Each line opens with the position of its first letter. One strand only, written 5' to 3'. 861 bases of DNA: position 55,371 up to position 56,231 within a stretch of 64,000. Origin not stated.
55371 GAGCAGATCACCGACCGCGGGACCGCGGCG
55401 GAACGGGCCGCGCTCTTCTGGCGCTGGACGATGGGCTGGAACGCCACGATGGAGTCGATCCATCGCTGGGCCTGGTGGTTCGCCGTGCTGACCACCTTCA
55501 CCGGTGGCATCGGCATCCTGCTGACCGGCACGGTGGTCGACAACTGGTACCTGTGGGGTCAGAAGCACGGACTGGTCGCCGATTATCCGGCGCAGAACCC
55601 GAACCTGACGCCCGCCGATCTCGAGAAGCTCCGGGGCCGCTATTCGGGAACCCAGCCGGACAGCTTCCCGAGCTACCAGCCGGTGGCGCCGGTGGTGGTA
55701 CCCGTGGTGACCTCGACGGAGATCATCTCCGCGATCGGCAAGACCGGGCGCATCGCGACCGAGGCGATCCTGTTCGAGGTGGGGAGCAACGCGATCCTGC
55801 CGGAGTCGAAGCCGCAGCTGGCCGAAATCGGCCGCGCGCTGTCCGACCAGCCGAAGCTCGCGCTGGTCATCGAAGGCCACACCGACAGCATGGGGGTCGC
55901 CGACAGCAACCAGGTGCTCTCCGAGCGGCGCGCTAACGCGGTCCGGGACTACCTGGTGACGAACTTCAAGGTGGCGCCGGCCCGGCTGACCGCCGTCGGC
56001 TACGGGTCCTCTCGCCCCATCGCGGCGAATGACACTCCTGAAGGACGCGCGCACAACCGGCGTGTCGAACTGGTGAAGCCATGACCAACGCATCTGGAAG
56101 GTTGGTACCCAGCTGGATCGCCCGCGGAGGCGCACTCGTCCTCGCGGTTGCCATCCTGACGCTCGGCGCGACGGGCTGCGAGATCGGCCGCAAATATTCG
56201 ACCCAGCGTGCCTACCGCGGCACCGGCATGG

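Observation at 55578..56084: Reaction-centre M subunit fused in frame to an OmpA-like peptidoglycan-binding domain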

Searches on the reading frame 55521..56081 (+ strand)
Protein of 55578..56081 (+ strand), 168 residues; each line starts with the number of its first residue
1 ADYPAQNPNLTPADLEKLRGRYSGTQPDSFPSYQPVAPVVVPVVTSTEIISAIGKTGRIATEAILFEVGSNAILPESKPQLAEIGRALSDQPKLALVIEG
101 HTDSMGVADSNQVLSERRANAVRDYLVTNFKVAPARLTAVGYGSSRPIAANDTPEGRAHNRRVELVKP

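Call 3: search_protein_families(library=pfam, proteins=[window:55578-56081:+], max_evalue=0.01)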
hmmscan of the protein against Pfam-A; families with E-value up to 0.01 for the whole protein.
window:55578-56081:+ (168 aa): 2 families
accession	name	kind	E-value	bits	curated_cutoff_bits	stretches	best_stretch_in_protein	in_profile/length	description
PF00691.25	OmpA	-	9.5e-25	87.3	27.2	1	65-161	1-98/98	OmpA family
PF05359.17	DUF748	-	1.2e-08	34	50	1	51-104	870-921/1037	Domain of Unknown Function (DUF748)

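Call 4: search_protein_families(library=ncbifam, proteins=[window:55578-56081:+], max_evalue=0.01)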
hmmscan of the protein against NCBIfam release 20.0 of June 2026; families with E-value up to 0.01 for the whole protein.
window:55578-56081:+ (168 aa): 39 families (the best 25 are shown)
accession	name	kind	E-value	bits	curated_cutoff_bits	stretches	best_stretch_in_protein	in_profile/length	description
NF053611.1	YiaD_Gzip_OmpA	equivalog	1.1e-33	116.8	175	1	62-165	102-204/206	YiaD family glycine zipper/OmpA-like lipoprotein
NF053612.1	anchor_PA1041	equivalog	7.1e-29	101.4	250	1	40-165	115-233/236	PA1041 family peptidoglycan-binding anchor lipoprotein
NF053585.1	OMP_LP_YfiB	equivalog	1.1e-24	87.1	128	1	61-166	55-159/163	outer membrane lipoprotein YfiB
NF053613.1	OMP_toxin_LptF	equivalog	7e-24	84.9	400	1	63-165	142-243/256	lipotoxin F family OmpA-related lipoprotein LptF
TIGR03350.1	type_VI_ompA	equivalog_domain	1.5e-23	83.2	139.8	1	62-165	30-135/137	type VI secretion system protein TssL, long form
NF045788.1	Omp38Acinit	equivalog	2.4e-22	79.5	500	1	35-163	216-342/354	outer membrane protein Omp38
NF033763.1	exchanger_TraB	exception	1.5e-21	76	700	1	61-165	391-495/522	outer membrane exchange protein TraB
NF045787.1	OmpABordt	equivalog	2.2e-21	76.4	200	1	64-165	87-187/194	outer membrane protein OmpA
TIGR03789.1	pdsO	hypoth_equivalog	4e-21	75.8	152.2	1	64-165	141-241/243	sortase-associated OmpA-like protein PdsO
NF006541.1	PRK09038.1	equivalog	5.7e-20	72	283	1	62-166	141-247/253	flagellar motor protein MotD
NF006508.0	PRK08944.1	subfamily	1.1e-19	70.8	259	1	62-165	179-285/304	MotB family protein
NF005382.1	PRK06925.1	equivalog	2.1e-19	70.7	264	1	60-166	113-222/225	flagellar motor protein MotS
TIGR02802.1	Pal_lipo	equivalog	3.7e-19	68.7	125.35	1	64-166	2-103/104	peptidoglycan-associated lipoprotein Pal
NF005831.1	PRK07734.1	equivalog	1.5e-18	67.5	301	1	61-165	138-246/250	flagellar motor protein MotB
NF005444.0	PRK07033.1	equivalog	5.1e-18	65.3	520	1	65-166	317-420/438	DotU family type VI secretion system protein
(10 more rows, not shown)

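Call 18: find_related_loci(query=A1, collection=genome_contigs, flank=6000)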
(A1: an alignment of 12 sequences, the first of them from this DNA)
Query A1 (187 aa) in genome_contigs; peptide patterns used: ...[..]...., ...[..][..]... (x = any residue, [..] = any of these).
600 stretches matched a pattern (row limit reached: there are more); 437 encode a relative of the query (tblastn E <= 1e-3); the best 80 are kept; 80 distinct loci.
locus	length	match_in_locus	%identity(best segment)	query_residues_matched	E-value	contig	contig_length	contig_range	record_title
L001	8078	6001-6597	45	1-186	5e-47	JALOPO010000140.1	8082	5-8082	MAG: Gemmatimonadaceae bacterium isolate Prado131 scaffold_40941, whole genome shotgun sequence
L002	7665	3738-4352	35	1-184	7e-37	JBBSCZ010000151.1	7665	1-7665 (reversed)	MAG: Gemmatimonadales bacterium isolate metawrap_la6_57 metawrap_la6_57_K_1533767_L_7665_cov_21.9732, whole genome shotg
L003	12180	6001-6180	72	1-60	2e-23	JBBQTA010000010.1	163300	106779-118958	MAG: Gemmatimonadales bacterium isolate Co_metawrap_1797 Cmw_1797_k141_29534471_length_163300_cov_15.0000, whole genome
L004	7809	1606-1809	62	1-69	4e-23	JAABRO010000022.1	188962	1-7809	MAG: Gemmatimonas sp. isolate S07.Bin148 NODE_2_length_188962_cov_9.81678, whole genome shotgun sequence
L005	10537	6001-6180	70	1-61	1e-21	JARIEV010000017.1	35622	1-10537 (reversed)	MAG: Gemmatimonadota bacterium isolate AMD-out-agri-Mar20-bin2 AMD-salida-agr-C1453, whole genome shotgun sequence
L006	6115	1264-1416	77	1-52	1e-21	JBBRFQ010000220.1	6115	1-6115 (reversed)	MAG: Gemmatimonadales bacterium isolate Co_metawrap_2579 Cmw_2579_k141_7974682_length_6115_cov_43.6329, whole genome sho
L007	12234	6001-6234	57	1-83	3e-21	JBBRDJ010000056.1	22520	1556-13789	MAG: Gemmatimonadales bacterium isolate Co_metawrap_2446 Cmw_2446_k141_14824347_length_22520_cov_23.9959, whole genome s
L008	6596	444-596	77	1-52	8e-21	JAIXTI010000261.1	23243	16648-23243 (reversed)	MAG: bacterium isolate C8_MAG_00034 pond_C8_MAG_00034_000000000145, whole genome shotgun sequence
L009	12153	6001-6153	73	1-52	4e-20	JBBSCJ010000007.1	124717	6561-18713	MAG: Gemmatimonadales bacterium isolate metawrap_la6_16 metawrap_la6_16_K_244608_L_124717_cov_38.6377, whole genome shot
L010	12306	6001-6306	42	81-184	5e-20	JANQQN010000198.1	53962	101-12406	MAG: Myxococcota bacterium isolate IP29b_bin.29 k99_1578239, whole genome shotgun sequence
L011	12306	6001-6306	42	83-185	1e-17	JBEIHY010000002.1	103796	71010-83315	MAG: Hyphomonadaceae bacterium isolate Sample-102-S76-bin-47 Sample_102_S76-bin_47-k141_855047, whole genome shotgun seq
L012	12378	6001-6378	35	56-184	1e-16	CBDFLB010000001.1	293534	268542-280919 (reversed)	MAG: Sphingomonas sp. isolate ac9ca599-7ba6-4a44-a109-306d1beaa3fe genome assembly, contig: contig_1, whole genome shotg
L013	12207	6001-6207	56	1-66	2e-16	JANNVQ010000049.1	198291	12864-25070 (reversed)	MAG: Gemmatimonas sp. isolate VAR_34_metabat_48 VAR_34_k141_762912, whole genome shotgun sequence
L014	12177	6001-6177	58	1-60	1e-15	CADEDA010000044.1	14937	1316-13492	MAG: uncultured Gemmatimonadetes bacterium isolate Gemmatimonadetes sp. RBC087 genome assembly, contig: MAG087_44, whole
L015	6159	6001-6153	62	1-52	2e-14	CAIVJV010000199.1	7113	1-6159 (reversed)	MAG: uncultured Gemmatimonadetes bacterium isolate LaPlata-b_bin-0710 genome assembly, contig: bin-0710:199/384, whole g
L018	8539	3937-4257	32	78-185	1e-11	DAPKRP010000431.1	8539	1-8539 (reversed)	MAG TPA_asm: Polyangiaceae bacterium LLY-WYZ-14_1 k141_1480942, whole genome shotgun sequence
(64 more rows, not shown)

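Call 25: search_protein_families(library=pfam, proteins=[L010:4747-6315:+, L011:4795-6318:+, L012:5074-6426:+, L018:2896-4380:+, L001:4927-6600:+, L002:2796-4391:+], max_evalue=0.001)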
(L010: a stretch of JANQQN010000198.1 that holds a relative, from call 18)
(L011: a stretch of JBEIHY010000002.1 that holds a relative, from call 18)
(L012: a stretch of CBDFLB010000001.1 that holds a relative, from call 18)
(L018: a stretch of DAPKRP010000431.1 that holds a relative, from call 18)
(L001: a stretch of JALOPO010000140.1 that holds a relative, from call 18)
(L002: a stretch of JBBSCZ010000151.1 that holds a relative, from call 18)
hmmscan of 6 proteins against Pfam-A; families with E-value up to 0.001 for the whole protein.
L010:4747-6315:+ (523 aa): 4 families
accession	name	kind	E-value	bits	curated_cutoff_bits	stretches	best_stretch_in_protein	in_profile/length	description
PF02276.23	CytoC_RC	-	1.2e-139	465.4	22.4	1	57-361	6-310/310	Photosynthetic reaction centre cytochrome C subunit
PF00691.25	OmpA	-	4.2e-15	56.3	27.2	1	423-516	2-98/98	OmpA family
PF22113.1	Mtrc-MtrF_II-IV_dom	-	6.1e-09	36.1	30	1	268-347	21-94/176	Outer membrane cytochrome MtrC/MtrF-like, domains II/IV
PF14522.11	Cytochrome_C7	-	2.4e-05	24.5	24.8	0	273-345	12-52/67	Cytochrome c7 and related cytochrome c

L011:4795-6318:+ (508 aa): 6 families
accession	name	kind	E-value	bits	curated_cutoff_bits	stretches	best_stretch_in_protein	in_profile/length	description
PF02276.23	CytoC_RC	-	1.7e-118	395.9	22.4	1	35-351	5-309/310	Photosynthetic reaction centre cytochrome C subunit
PF00691.25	OmpA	-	1.2e-19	70.9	27.2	1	404-499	1-98/98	OmpA family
PF22113.1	Mtrc-MtrF_II-IV_dom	-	6.3e-06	26.3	30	0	117-174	27-92/176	Outer membrane cytochrome MtrC/MtrF-like, domains II/IV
PF14522.11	Cytochrome_C7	-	7e-06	26.2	24.8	0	115-173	10-51/67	Cytochrome c7 and related cytochrome c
PF03264.19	Cytochrom_NNT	-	0.00025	21.3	24.1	0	69-174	77-168/174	NapC/NirT cytochrome c family, N-terminal region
PF09699.15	Paired_CXXCH_1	-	0.00098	19.2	20.6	0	118-130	6-18/41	Doubled CXXCH motif (Paired_CXXCH_1)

L012:5074-6426:+ (451 aa): 5 families
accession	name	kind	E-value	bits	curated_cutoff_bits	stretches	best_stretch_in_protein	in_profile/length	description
PF02276.23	CytoC_RC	-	9.1e-110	367.3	22.4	1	8-294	32-309/310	Photosynthetic reaction centre cytochrome C subunit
PF00691.25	OmpA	-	9.9e-19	68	27.2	1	337-431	2-98/98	OmpA family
PF22113.1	Mtrc-MtrF_II-IV_dom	-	5.5e-08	33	30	0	201-279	20-92/176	Outer membrane cytochrome MtrC/MtrF-like, domains II/IV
PF14522.11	Cytochrome_C7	-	1.3e-06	28.5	24.8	0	63-120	12-52/67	Cytochrome c7 and related cytochrome c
PF02085.21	Cytochrom_CIII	-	0.00025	21.8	22.9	0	64-118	30-84/101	Class III cytochrome C family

L018:2896-4380:+ (495 aa): 7 families
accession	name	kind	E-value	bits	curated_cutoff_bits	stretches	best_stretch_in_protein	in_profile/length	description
PF02276.23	CytoC_RC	-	3e-128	428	22.4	1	25-328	5-309/310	Photosynthetic reaction centre cytochrome C subunit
PF00691.25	OmpA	-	3.9e-16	59.6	27.2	1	355-449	2-98/98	OmpA family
PF22113.1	Mtrc-MtrF_II-IV_dom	-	4.2e-08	33.4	30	0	236-314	21-93/176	Outer membrane cytochrome MtrC/MtrF-like, domains II/IV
PF03150.19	CCP_MauG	-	0.0002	22.5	25.6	0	146-185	21-55/149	Di-haem cytochrome c peroxidase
PF11845.13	Tll0287-like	-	0.00021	22.2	24.1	0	84-126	87-126/144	Tll0287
PF13442.11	Cytochrome_CBB3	-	0.00022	21.9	27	0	302-329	11-28/68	Cytochrome C oxidase, cbb3-type, subunit III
PF14522.11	Cytochrome_C7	-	0.00043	20.5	24.8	0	101-156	13-51/67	Cytochrome c7 and related cytochrome c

L001:4927-6600:+ (558 aa): 2 families
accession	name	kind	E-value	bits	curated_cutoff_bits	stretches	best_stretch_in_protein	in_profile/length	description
PF00124.24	Photo_RC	-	8.4e-101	337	27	1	125-376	1-259/260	Photosynthetic reaction centre protein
PF00691.25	OmpA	-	5.8e-15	55.9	27.2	1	463-551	10-98/98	OmpA family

L002:2796-4391:+ (532 aa): 3 families
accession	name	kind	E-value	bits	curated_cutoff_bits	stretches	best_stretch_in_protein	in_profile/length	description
PF00124.24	Photo_RC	-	6.2e-104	347.3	27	1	80-332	1-259/260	Photosynthetic reaction centre protein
PF00691.25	OmpA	-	1.1e-17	64.6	27.2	1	419-515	1-98/98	OmpA family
PF05359.17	DUF748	-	0.00027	19.6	50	1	415-464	878-927/1037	Domain of Unknown Function (DUF748)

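Call 33: search_solved_structures(query=window:55578-56081:+, max_evalue=1e-8, show_alignments=4)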
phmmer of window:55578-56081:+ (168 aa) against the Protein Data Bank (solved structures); distinct sequences matched with E-value up to 1e-8: 47.
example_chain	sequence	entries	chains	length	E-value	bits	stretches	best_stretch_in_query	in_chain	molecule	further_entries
5u1h_A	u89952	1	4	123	8.1e-23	84.5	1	64-165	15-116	Outer membrane porin F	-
7rjj_A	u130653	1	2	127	4e-20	75.8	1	64-165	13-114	OmpA family protein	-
5orq_A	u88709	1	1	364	3.6e-19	72.7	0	39-76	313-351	cPPR-Telo1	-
5orm_A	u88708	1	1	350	5.6e-19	72.1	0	39-75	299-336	cPPR-Telo1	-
3td3_A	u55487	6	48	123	4.2e-18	69.2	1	64-163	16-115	Outer membrane protein omp38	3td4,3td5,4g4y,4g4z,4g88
9v99_A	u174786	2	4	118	2.8e-17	66.5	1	70-164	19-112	Outer membrane beta-barrel domain-containing protein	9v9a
4pjq_A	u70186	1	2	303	4e-17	66.1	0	39-75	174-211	Pentatricopeptide repeat protein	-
7bba_A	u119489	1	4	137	9.5e-17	64.8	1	48-165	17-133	Putative type VI secretion protein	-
9v9b_A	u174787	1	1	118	1.4e-16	64.3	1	70-164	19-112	Outer membrane beta-barrel domain-containing protein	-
5m38_A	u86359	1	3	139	3.1e-16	63.1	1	64-165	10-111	OmpA family protein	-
4wn4_A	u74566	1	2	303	4.1e-16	62.8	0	39-68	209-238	Pentatricopeptide repeat protein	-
5wtp_A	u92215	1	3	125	4.2e-16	62.7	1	62-165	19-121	OmpA family protein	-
5wtl_A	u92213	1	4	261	2.6e-15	60.2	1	62-165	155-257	OmpA family protein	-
4pjr_A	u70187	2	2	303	2.6e-15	60.1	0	39-68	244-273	Pentatricopeptide repeat protein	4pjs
2k1s_A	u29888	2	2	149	6.4e-15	58.9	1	64-166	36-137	Inner membrane lipoprotein yiaD | Probable lipoprotein YiaD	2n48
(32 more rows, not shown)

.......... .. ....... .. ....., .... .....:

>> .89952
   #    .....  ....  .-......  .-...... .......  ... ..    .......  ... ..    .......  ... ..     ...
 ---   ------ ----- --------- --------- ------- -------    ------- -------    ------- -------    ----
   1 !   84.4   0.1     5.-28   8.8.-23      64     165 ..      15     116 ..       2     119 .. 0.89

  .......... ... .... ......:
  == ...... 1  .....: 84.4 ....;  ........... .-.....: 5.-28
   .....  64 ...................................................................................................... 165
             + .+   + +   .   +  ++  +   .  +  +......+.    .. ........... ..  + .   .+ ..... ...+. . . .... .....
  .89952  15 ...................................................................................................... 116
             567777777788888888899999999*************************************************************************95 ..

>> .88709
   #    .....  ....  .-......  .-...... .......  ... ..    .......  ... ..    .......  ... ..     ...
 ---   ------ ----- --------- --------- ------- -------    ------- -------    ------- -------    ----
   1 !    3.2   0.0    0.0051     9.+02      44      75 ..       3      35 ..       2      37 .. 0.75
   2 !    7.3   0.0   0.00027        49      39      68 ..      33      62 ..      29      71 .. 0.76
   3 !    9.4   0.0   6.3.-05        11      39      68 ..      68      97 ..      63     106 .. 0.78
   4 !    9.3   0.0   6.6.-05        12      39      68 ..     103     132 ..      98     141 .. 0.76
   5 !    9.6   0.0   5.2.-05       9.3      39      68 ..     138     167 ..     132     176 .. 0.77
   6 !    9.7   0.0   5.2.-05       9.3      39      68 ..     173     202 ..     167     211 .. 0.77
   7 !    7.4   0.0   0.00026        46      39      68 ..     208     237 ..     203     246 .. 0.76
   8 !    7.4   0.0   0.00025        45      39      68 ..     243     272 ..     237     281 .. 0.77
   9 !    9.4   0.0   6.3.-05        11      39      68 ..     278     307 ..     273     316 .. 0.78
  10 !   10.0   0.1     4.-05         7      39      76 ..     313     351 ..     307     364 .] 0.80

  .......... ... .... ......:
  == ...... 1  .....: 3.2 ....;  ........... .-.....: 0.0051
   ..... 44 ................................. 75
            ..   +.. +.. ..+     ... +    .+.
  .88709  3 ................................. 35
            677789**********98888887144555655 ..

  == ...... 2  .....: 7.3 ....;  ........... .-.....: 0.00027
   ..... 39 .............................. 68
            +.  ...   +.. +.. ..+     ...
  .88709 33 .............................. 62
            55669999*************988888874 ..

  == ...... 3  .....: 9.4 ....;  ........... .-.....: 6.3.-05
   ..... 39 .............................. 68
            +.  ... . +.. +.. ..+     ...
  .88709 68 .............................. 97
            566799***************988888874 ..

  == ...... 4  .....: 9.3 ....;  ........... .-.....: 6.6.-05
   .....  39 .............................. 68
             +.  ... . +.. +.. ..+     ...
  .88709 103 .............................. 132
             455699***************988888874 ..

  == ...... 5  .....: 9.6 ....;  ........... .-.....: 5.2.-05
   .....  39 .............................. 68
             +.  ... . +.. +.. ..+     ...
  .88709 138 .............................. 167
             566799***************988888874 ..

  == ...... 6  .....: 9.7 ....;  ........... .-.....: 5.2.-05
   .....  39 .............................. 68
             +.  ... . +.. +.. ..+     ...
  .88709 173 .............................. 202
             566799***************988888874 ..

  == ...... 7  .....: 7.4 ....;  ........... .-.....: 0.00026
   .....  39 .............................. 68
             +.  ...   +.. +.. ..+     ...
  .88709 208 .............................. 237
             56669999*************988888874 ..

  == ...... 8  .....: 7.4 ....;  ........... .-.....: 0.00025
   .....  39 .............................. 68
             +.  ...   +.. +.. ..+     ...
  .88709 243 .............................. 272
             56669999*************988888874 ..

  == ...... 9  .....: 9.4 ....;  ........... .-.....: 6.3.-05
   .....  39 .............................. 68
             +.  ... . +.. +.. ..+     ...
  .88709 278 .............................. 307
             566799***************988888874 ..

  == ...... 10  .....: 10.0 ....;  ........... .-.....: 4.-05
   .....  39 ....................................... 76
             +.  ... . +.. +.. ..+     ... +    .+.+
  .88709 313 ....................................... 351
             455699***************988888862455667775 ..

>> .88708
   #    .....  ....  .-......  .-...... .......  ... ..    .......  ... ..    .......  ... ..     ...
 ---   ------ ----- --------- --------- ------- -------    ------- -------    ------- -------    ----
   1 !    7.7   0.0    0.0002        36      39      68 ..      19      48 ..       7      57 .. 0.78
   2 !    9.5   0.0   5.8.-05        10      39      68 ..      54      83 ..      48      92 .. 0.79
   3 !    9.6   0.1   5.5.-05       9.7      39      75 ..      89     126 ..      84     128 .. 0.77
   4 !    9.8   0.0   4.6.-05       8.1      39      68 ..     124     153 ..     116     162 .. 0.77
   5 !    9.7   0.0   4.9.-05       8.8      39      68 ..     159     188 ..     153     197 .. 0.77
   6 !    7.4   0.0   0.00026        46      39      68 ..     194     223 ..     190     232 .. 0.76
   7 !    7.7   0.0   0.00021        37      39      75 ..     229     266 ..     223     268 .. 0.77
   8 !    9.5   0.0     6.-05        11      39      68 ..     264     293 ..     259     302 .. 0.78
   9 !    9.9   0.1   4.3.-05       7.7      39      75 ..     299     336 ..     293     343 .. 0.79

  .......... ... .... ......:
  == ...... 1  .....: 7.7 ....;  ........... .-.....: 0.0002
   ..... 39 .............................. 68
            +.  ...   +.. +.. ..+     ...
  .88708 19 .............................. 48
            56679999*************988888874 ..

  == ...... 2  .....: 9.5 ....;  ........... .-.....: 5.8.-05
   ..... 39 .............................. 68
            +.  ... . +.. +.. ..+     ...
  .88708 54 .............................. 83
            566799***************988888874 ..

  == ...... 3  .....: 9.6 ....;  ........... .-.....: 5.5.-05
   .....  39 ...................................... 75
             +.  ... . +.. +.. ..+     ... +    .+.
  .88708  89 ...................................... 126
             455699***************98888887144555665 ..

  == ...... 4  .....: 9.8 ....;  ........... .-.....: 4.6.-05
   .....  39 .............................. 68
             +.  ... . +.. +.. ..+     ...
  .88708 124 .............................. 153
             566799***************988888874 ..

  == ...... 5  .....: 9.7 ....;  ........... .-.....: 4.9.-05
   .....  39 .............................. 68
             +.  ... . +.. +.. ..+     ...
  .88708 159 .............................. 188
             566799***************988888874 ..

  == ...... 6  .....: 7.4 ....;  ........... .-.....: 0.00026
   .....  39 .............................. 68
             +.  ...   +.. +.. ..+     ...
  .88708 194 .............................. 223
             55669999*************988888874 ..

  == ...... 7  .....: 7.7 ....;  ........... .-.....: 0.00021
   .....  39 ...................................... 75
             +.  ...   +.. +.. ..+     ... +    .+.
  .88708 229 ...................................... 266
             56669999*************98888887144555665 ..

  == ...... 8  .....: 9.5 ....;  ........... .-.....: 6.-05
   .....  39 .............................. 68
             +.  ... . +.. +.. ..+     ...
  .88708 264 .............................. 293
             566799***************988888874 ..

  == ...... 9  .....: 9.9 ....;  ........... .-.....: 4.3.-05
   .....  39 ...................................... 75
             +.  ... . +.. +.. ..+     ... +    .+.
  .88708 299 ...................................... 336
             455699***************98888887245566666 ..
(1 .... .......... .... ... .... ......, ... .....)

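Call 45: find_homologous_proteins(query=L010:4828-6315:+, max_evalue=1e-20)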
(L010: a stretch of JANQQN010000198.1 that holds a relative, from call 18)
Query L010:4828-6315:+ (496 aa): 6897 proteins with E <= 1e-20 among 8000 candidates; the best 120 are listed.
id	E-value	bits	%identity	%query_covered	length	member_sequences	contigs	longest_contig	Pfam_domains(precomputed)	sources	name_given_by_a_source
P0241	0.0e+0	1162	100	100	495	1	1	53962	PF00691.26,PF02276.24,PF14522.12,PF22113.2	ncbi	-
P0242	1.0e-264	897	76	100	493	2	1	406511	PF00691.26,PF02276.24,PF14522.12,PF22113.2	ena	-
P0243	8.1e-260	881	74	100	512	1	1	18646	PF00691.26,PF02276.24,PF22113.2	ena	-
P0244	2.1e-241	820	71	100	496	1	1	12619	PF00691.26,PF02276.24,PF22113.2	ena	-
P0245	3.5e-235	799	66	100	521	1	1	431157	PF00691.26,PF02276.24,PF22113.2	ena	-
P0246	4.1e-229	779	67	100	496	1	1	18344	PF00691.26,PF02276.24,PF14522.12,PF22113.2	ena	-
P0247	1.8e-221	754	66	100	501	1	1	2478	PF00691.26,PF02276.24,PF22113.2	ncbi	ncbi:MAG: photosynthetic reaction center cytochrome PufC [Myxococcota bacterium]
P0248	5.0e-221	753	68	95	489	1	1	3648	PF00691.26,PF02276.24,PF22113.2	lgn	-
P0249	6.7e-218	742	67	98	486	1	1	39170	PF00691.26,PF02276.24,PF14522.12,PF22113.2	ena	-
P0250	2.1e-196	671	72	79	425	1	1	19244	PF02276.24,PF14522.12,PF22113.2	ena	-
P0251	1.9e-153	530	52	95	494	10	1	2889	PF00691.26,PF02276.24,PF05359.17,PF14522.12,PF22113.2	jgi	jgi:photosynthetic reaction center cytochrome c subunit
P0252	7.6e-145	501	50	98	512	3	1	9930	PF00691.26,PF02276.24,PF14522.12,PF22113.2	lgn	-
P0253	2.5e-144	500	63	68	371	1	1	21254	PF02276.24,PF14522.12,PF22113.2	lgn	-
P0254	7.3e-144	498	50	97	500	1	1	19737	PF02276.24,PF22113.2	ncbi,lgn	-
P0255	6.6e-141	488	62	68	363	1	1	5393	PF02276.24,PF22113.2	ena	-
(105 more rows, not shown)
